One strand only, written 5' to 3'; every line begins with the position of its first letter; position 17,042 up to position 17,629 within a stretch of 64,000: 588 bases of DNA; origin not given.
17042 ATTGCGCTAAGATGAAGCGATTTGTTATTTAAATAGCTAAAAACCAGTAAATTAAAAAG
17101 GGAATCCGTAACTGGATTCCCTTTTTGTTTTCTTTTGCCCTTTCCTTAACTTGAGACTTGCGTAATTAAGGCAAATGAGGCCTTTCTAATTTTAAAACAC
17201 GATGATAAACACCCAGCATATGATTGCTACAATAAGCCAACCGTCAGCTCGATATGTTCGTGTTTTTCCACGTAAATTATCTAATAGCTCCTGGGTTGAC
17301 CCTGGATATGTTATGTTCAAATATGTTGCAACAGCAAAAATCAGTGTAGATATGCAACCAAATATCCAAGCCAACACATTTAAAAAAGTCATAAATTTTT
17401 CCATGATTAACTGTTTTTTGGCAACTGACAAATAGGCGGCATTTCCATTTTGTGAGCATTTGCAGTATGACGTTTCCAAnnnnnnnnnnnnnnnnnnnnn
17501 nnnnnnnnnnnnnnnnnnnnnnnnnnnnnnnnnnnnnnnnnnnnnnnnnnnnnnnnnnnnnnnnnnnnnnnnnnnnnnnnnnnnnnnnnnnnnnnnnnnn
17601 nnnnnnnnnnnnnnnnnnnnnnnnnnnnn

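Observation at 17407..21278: Phage deamidated (Preiss-Handler-type) NAD+ rebuilding cluster: pncB-Nudix-nadD-nadE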

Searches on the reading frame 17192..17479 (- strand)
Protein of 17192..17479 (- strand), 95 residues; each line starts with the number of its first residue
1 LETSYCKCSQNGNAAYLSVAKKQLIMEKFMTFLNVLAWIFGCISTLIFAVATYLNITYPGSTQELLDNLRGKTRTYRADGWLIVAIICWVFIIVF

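Call 3: search_protein_families(library=pfam, proteins=[window:17192-17479:-], max_evalue=0.01)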
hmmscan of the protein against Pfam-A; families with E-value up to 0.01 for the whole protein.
window:17192-17479:- (95 aa): 2 families
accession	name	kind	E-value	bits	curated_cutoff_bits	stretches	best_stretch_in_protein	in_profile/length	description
PF13520.12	AA_permease_2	-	0.0043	16.5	27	1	10-93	61-131/427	Amino acid permease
PF06177.16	QueT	-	0.0087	16.8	33.7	1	24-88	53-94/141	QueT transporter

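Call 4: search_protein_families(library=ncbifam, proteins=[window:17192-17479:-], max_evalue=0.01)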
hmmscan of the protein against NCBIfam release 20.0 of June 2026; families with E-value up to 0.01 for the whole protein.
window:17192-17479:- (95 aa): 0 families
